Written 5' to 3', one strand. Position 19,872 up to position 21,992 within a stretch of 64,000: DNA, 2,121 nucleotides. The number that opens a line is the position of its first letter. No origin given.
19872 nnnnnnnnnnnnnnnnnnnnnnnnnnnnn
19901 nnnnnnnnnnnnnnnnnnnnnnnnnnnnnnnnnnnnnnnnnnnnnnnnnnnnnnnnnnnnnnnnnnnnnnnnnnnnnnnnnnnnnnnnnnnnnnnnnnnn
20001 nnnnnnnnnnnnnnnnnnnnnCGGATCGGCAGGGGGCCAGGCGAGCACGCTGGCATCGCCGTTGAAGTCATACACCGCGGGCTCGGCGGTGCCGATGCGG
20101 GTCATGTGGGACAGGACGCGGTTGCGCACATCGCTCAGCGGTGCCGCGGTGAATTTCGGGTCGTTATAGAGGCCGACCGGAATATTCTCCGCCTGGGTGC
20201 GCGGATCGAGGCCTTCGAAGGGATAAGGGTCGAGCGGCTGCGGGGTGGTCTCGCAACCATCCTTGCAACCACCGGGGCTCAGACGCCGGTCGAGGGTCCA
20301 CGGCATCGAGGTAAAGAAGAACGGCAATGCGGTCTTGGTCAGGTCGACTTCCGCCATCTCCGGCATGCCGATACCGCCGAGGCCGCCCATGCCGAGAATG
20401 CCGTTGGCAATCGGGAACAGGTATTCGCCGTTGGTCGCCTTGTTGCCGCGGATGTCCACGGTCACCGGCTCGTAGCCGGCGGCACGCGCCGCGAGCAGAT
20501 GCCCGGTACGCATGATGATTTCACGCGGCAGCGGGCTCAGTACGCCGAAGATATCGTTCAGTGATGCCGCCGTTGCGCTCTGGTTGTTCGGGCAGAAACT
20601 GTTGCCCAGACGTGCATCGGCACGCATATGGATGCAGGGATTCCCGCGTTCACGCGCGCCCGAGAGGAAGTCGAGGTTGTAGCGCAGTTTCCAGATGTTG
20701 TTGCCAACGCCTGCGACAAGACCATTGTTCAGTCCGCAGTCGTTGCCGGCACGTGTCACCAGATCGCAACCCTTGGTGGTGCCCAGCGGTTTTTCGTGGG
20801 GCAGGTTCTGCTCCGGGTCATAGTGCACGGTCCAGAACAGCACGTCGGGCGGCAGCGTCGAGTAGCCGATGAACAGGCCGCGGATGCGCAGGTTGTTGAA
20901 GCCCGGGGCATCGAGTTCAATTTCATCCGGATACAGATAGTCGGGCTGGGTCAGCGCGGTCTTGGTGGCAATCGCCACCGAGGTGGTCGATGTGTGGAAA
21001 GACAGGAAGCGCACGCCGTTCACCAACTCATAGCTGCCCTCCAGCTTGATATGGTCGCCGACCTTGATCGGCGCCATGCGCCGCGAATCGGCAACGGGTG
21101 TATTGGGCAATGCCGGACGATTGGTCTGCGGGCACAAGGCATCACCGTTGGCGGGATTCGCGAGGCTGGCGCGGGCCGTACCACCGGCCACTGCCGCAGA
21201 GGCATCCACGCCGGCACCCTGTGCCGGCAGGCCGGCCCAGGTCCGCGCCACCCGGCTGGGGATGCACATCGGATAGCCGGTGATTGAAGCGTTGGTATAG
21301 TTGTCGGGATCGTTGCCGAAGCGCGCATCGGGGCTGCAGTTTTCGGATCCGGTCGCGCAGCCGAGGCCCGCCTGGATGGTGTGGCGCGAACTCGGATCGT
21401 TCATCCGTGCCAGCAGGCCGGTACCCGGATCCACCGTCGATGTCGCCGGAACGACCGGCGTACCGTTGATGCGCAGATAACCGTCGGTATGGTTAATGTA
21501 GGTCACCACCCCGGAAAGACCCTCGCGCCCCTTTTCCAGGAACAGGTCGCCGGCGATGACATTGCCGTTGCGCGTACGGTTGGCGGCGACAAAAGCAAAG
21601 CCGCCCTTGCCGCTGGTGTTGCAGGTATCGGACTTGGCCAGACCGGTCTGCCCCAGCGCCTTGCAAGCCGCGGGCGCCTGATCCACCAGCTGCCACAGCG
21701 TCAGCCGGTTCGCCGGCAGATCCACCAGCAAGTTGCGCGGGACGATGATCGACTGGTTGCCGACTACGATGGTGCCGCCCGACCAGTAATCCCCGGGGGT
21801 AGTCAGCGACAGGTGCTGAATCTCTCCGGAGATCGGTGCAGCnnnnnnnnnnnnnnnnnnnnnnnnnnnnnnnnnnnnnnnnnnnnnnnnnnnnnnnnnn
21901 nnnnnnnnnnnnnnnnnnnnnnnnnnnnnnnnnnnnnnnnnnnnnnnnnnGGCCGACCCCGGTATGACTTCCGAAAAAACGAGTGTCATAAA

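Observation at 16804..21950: Tandem pair of ~850-aa secreted, 18-cysteine proteins that I cannot place in any known family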

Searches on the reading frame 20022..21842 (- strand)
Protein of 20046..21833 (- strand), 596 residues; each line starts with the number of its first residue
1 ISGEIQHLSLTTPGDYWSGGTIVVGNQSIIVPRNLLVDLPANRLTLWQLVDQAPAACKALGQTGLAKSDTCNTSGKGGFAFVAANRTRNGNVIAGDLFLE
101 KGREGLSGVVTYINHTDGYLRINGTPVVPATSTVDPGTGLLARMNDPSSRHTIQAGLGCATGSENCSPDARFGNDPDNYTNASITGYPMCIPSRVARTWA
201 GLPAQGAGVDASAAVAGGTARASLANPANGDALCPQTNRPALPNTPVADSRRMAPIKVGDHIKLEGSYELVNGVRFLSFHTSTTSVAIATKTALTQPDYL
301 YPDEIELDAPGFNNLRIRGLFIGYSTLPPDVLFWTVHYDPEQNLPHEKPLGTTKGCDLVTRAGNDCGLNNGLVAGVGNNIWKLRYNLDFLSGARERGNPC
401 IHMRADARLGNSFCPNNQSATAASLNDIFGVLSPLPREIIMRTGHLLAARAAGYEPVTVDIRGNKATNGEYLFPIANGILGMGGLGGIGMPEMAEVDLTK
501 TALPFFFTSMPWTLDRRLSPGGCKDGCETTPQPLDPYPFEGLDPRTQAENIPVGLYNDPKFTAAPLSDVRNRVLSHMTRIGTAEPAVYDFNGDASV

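Call 40: search_dna_similar(query=window:20046-21833:-, collection=plasmids, mode=protein, max_rows=20)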
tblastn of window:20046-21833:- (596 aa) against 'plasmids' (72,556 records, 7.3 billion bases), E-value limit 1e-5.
Records with a match: 3; places in all: 6; records where one place covers at least 80% of the query: 0.
Best place of each record, by identity: <60% 3.
By first word of the organism name: Paraburkholderia 3.
By predicted mobility (MOB-suite, as given by PLSDB): non-mobilizable 3.
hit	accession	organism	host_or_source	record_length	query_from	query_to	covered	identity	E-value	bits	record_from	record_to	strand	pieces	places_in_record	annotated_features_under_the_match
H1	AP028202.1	Paraburkholderia largidicola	Physopelta gutta,midgut,Midgut crypts ...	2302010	1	341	57%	29.1%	2e-20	103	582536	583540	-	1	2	hypothetical protein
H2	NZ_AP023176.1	Paraburkholderia largidicola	Physopelta gutta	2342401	1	341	57%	29.1%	2e-20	103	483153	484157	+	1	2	none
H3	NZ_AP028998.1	Paraburkholderia sp. 22B1P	-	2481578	1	341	57%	28.9%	4e-20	102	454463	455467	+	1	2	none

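Call 42: get_annotated_region(hit=H1, flank=9000)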
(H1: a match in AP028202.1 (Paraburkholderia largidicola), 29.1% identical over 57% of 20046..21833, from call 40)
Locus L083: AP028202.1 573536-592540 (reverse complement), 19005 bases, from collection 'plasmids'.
description: Paraburkholderia sp. F2 plasmid PPGUF2_p1 DNA, complete genome
organism: Paraburkholderia largidicola (NCBI taxid 3014751)
taxonomy: Bacteria; Pseudomonadota; Betaproteobacteria; Burkholderiales; Burkholderiaceae; Paraburkholderia; Paraburkholderia largidicola
host: -; source: Physopelta gutta,midgut,Midgut crypts of sting bug Physopelta gutta; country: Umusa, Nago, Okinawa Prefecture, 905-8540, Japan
typing (MOB-suite, as given by PLSDB): non-mobilizable
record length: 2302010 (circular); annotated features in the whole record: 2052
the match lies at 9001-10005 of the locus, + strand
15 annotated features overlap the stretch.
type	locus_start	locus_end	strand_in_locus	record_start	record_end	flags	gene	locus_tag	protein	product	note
CDS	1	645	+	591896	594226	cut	-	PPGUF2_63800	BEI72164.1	tetratricopeptide repeat protein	-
CDS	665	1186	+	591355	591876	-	-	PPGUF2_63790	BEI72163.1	prepilin-type N-terminal cleavage/methylation domain-containing protein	-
CDS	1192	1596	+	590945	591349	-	-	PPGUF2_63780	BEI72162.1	prepilin-type N-terminal cleavage/methylation domain-containing protein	-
CDS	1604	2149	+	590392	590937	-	-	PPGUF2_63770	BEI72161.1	type II secretion system protein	-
CDS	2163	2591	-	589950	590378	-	gspG_2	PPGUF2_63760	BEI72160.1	type II secretion system major pseudopilin GspG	-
CDS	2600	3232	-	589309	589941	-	-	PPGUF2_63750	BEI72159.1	lytic transglycosylase domain-containing protein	-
CDS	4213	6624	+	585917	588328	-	-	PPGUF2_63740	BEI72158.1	hypothetical protein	-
CDS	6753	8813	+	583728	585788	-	-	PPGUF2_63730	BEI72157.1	hypothetical protein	-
CDS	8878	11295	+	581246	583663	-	-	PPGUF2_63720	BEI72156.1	hypothetical protein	-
CDS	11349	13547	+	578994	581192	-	-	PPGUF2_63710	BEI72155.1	hypothetical protein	-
CDS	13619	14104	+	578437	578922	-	-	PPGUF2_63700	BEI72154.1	hypothetical protein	-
CDS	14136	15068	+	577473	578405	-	-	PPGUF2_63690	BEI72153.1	hypothetical protein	-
CDS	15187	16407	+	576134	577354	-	-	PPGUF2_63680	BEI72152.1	hypothetical protein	-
CDS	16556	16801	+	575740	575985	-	-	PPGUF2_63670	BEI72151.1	hypothetical protein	-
CDS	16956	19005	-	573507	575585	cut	-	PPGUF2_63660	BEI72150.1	TonB-dependent receptor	-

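Call 43: search_protein_families(library=pfam, proteins=[L083:4213-6624:+, L083:6753-8813:+, L083:8878-11295:+, L083:11349-13547:+, L083:13619-14104:+, L083:14136-15068:+, L083:15187-16407:+], max_evalue=0.01)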
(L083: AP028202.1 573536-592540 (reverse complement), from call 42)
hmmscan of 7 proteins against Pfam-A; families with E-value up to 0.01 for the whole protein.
L083:4213-6624:+ (803 aa): 2 families
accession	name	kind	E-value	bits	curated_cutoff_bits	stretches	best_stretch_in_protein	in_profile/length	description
PF22352.2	K319L-like_PKD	-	3.1e-18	66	27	2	515-600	1-84/84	K319L-like, PKD domain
PF13927.12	Ig_3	-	0.0075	17.2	30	0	608-647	2-42/78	Immunoglobulin domain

L083:6753-8813:+ (686 aa): 3 families
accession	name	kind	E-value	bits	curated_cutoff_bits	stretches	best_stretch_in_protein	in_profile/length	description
PF03150.19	CCP_MauG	-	2.7e-23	83.7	25.6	2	83-120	2-41/149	Di-haem cytochrome c peroxidase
PF00034.26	Cytochrom_C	-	0.00088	21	21.3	0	437-473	3-38/90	Cytochrome c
PF21419.2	RoxA-like_Cyt-c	-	0.0044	17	26.7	0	552-581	5-34/39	RoxA-like, cytochrome c-like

L083:8878-11295:+ (805 aa): 2 families
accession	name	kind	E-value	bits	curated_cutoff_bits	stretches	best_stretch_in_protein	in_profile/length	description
PF22352.2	K319L-like_PKD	-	4.3e-14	52.7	27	2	523-604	1-84/84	K319L-like, PKD domain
PF13927.12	Ig_3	-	0.0014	19.5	30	0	613-664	3-60/78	Immunoglobulin domain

L083:11349-13547:+ (732 aa): 2 families
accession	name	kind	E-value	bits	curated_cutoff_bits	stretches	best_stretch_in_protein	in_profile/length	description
PF07731.20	Cu-oxidase_2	-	8.2e-16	58.4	20.4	1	598-699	29-134/137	Multicopper oxidase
PF07732.21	Cu-oxidase_3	-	1.8e-06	28.5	21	0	196-278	9-86/119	Multicopper oxidase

L083:13619-14104:+ (161 aa): 0 families

L083:14136-15068:+ (310 aa): 5 families
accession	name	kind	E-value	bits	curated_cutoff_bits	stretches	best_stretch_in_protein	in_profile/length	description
PF02630.20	SCO1-SenC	-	5.3e-15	56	22.8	1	36-141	6-107/134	SCO1/SenC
PF00034.26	Cytochrom_C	-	4.5e-07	31.5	21.3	1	207-290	4-86/90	Cytochrome c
PF00578.27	AhpC-TSA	-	0.00049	20.5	26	1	30-86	4-58/124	AhpC/TSA family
PF13442.11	Cytochrome_CBB3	-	0.0006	20.5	27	1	207-289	6-67/68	Cytochrome C oxidase, cbb3-type, subunit III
PF08534.16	Redoxin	-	0.00066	19.9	26.6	1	29-113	4-83/148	Redoxin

L083:15187-16407:+ (406 aa): 2 families
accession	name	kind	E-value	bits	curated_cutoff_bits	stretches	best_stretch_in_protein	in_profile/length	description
PF18914.6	DUF5666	-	1.1e-37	128.5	27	5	122-186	1-60/60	Domain of unknown function (DUF5666)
PF07076.17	DUF1344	-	0.0049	17.1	23.1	0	335-357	2-24/60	Protein of unknown function (DUF1344)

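Call 44: search_protein_families(library=ncbifam, proteins=[L083:6753-8813:+, L083:11349-13547:+, L083:14136-15068:+, L083:13619-14104:+], max_evalue=0.001)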
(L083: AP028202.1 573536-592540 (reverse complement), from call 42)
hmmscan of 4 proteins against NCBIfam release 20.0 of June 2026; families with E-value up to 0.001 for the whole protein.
L083:6753-8813:+ (686 aa): 5 families
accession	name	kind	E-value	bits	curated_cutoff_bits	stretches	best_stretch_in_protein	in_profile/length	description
TIGR04039.1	MXAN_0977_Heme2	hypoth_equivalog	3.8e-34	118.2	362.85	2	405-622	141-326/336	MbnH family di-heme enzyme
TIGR03791.1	TTQ_mauG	equivalog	1.7e-30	106.3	443.85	2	358-466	84-190/291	tryptophan tryptophylquinone biosynthesis enzyme MauG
TIGR03981.2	SAM_quin_mod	hypoth_equivalog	4.9e-18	65.2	340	2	403-465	233-297/411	His-Xaa-Ser system-associated MauG-like protein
NF052341.1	hydrazine_gamma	equivalog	3.6e-08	32.7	625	0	548-584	280-316/339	hydrazine synthase subunit gamma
NF052342.1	hydrazine_BC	exception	5.8e-06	24.7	1250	0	548-579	631-662/690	hydrazine synthase subunit beta-gamma fusion subunit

L083:11349-13547:+ (732 aa): 3 families
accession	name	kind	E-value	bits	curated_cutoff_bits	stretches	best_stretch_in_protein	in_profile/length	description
NF008205.1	PRK10965.1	equivalog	2e-37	129.2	525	2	313-504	133-308/529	multicopper oxidase CueO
NF045554.1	AmiPhnlOxPhsA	equivalog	3.1e-37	128.4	950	2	192-498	37-339/581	O-aminophenol oxidase PhsA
NF008135.0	PRK10883.1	equivalog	7.1e-24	84.1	581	1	316-484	136-288/471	cell division protein FtsP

L083:14136-15068:+ (310 aa): 1 family
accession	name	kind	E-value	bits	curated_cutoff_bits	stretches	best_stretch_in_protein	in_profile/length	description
TIGR02603.1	CxxCH_TIGR02603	domain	9.9e-06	25.6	68.15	1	207-256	6-56/134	putative heme-binding domain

L083:13619-14104:+ (161 aa): 0 families

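Call 69: search_protein_representatives(protein=window:20046-21833:-)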
Query: 596 residues. Proteins with E-value up to 0.001 (for the whole library): 474; up to 1e-10: 310; up to 1e-30: 167. The best 150 are listed.
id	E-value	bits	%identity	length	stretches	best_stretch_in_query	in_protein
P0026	1.9e-234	796.1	63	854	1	1-596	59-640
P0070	2.6e-194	663.5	59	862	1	1-580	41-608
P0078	1.0e-189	648.4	58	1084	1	2-595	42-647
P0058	3.9e-187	639.9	58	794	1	1-595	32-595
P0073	7.5e-185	632.3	56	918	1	1-595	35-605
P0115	3.2e-182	623.6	57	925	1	1-577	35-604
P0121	2.5e-180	617.4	58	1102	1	2-596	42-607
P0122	9.9e-179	612.1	57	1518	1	1-581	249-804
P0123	1.5e-177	608.2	54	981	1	1-582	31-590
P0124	2.0e-177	607.8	56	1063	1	2-581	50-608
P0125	3.5e-176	603.7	54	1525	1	2-578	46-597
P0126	8.0e-173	592.6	54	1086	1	2-578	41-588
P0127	5.2e-171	586.6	56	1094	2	230-579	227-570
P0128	6.5e-170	583.0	55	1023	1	1-577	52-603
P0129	1.7e-166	571.7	55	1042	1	1-577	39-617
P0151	7.5e-124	430.8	50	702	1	1-549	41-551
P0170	2.2e-106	373.2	47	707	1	2-552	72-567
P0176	2.9e-104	366.2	49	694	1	1-545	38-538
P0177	1.4e-102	360.6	46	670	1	13-545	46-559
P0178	2.4e-102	359.8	48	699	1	12-554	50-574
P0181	3.4e-100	352.7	44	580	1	3-556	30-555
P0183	2.0e-99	350.2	48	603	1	3-554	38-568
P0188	1.6e-95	337.3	44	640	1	4-546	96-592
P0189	6.2e-94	332.0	43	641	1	2-543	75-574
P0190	7.8e-94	331.7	43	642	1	3-549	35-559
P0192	2.6e-92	326.7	44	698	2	1-556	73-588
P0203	6.0e-82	292.4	45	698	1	1-553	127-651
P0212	1.1e-75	271.8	42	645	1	1-575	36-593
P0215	1.4e-74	268.1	39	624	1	9-552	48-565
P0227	1.7e-63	231.5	42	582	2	230-549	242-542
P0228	9.9e-63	229.0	42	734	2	244-545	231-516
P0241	1.9e-53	198.3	41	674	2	247-543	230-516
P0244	5.3e-52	193.5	42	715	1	220-581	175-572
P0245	1.3e-51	192.3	36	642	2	235-544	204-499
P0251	1.4e-46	175.6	40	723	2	5-214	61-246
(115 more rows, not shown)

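Call 70: list_cluster_members(proteins=[P0177, P0176, P0178, P0188, P0189, P0190, P0192, P0203, P0212, P0215])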
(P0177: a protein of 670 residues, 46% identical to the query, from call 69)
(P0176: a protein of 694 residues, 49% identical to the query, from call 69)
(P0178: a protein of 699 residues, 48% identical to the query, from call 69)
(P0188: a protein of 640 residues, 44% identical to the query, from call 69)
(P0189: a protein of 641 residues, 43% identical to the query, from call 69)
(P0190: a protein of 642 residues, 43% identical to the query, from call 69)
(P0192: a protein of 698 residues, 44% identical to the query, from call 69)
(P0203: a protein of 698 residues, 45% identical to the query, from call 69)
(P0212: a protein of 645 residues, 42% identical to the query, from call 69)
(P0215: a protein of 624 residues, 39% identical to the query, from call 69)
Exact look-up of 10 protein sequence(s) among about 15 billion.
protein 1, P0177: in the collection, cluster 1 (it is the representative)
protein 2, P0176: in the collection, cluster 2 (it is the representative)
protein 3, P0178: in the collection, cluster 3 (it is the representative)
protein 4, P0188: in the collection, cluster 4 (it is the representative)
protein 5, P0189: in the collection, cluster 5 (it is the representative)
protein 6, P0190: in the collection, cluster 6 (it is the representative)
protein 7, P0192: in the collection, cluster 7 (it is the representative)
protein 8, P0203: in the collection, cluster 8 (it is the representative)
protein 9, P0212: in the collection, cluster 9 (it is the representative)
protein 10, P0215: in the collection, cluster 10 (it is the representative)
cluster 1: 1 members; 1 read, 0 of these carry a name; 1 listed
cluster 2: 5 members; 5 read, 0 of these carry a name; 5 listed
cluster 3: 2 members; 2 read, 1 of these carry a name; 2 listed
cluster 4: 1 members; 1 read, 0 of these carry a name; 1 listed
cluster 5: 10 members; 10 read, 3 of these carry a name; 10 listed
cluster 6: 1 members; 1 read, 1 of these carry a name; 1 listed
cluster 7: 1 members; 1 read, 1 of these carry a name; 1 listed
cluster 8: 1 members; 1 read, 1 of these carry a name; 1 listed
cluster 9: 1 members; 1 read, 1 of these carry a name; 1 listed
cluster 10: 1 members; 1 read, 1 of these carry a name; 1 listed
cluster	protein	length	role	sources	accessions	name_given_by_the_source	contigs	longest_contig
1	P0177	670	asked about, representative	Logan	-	-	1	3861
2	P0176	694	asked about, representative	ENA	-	-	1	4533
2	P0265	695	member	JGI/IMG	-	-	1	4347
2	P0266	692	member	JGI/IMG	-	-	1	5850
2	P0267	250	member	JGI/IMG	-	-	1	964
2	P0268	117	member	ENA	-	-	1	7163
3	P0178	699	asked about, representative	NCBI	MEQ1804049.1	MAG: hypothetical protein ABL900_01615 [Burkholderiaceae bacterium]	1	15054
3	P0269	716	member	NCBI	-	-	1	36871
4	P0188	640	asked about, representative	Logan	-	-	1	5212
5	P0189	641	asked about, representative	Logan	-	-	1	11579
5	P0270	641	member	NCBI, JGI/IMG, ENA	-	hypothetical protein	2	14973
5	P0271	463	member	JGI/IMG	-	hypothetical protein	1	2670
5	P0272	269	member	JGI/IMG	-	hypothetical protein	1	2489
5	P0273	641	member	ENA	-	-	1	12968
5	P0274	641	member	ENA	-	-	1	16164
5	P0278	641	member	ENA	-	-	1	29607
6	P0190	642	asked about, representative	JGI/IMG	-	hypothetical protein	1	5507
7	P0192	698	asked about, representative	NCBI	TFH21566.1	MAG: hypothetical protein E4H03_10350, partial [Myxococcales bacterium]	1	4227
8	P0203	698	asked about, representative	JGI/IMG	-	hypothetical protein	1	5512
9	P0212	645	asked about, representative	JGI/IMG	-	hypothetical protein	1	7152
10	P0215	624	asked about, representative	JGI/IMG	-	hypothetical protein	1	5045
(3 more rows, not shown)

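Call 71: find_encoding_contigs(protein=P0278, flank=10000, max_places=2)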
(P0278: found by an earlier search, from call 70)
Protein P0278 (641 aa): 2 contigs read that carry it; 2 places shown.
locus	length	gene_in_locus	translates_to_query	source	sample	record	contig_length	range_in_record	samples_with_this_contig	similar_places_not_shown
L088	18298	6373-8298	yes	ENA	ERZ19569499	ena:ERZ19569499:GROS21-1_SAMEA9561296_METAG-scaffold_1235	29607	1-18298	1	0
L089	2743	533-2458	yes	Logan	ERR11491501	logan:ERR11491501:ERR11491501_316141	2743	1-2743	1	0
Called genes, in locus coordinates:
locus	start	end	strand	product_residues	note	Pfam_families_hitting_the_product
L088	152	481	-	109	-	PF13560:HTH_31 (weak)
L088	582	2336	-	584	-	PF13426:PAS_9 (weak), PF08447:PAS_3, PF00512:HisKA, PF02518:HATPase_c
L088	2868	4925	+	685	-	PF03150:CCP_MauG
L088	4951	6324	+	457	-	PF01453:B_lectin (faint)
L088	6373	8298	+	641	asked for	-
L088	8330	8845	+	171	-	-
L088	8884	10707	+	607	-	-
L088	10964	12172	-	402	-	PF13173:AAA_14, PF13635:DUF4143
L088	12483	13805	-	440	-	PF13173:AAA_14, PF13635:DUF4143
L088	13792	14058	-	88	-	-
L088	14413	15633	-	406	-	PF13173:AAA_14, PF13635:DUF4143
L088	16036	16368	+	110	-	-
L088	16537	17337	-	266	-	-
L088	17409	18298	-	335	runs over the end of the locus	PF06863:DUF1254, PF06742:DUF1214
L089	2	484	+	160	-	?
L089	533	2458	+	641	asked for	-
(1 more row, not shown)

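Call 83: list_cluster_members(proteins=[P0245, P0241, P0251, P0244, P0228, P0227, P0151, P0170, P0183, P0181])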
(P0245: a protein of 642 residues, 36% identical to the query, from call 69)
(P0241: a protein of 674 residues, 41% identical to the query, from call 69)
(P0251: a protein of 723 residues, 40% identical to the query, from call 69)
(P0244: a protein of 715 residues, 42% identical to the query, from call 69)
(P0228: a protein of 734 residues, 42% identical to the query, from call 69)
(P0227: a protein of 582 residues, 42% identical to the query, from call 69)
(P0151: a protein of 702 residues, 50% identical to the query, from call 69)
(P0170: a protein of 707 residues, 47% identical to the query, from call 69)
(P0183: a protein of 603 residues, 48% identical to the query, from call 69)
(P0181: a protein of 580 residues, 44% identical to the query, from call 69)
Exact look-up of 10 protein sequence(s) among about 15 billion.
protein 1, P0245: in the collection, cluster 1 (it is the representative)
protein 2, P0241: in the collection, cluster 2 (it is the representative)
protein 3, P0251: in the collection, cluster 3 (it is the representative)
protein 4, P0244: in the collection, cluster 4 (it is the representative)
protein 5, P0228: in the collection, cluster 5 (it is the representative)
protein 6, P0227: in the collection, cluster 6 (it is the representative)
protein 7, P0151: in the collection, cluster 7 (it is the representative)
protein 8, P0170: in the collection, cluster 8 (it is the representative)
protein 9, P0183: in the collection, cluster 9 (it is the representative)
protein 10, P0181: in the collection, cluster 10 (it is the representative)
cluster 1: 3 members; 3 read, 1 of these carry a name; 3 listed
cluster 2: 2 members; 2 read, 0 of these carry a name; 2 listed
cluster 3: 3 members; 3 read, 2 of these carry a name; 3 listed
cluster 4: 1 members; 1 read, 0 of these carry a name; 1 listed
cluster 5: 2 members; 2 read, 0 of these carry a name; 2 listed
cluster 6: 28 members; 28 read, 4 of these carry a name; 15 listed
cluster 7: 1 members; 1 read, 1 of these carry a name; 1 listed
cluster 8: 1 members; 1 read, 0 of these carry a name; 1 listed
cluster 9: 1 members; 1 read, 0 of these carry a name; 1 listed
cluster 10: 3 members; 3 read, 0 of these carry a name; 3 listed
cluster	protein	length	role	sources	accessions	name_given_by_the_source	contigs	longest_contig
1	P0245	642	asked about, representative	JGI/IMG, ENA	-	-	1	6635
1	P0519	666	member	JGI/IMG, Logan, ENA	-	hypothetical protein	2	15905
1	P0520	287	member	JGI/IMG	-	-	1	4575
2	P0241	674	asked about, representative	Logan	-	-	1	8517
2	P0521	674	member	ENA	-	-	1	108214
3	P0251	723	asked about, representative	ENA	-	-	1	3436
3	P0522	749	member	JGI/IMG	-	hypothetical protein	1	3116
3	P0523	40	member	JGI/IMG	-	hypothetical protein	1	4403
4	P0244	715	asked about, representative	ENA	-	-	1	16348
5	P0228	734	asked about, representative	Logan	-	-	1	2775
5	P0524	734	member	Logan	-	-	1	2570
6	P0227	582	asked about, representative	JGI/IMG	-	-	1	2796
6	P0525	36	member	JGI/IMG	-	hypothetical protein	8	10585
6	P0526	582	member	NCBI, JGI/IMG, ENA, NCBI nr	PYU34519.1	MAG: hypothetical protein DMG28_05635 [Acidobacteria bacterium] | MAG: hypothetical protein DMG28_05635 [Acidobacteriota bacterium]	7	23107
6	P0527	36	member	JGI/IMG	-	hypothetical protein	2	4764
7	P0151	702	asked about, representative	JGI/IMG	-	hypothetical protein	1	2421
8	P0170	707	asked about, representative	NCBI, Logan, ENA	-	-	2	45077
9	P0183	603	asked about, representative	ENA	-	-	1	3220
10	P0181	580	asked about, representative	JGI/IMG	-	-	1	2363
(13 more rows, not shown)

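Call 84: search_protein_families(library=ncbifam, proteins=[L088:8884-10707:+, L088:4951-6324:+], max_evalue=0.00001)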
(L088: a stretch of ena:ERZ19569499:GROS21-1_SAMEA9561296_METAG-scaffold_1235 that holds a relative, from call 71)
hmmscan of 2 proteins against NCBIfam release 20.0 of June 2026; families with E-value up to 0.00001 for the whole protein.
L088:8884-10707:+ (607 aa): 0 families

L088:4951-6324:+ (457 aa): 1 family
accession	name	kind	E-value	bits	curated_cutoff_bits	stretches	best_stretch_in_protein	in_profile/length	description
NF033557.1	LLB_putidacin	subfamily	3.5e-34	118.4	275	2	18-138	122-241/274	putidacin L1 family lectin-like bacteriocin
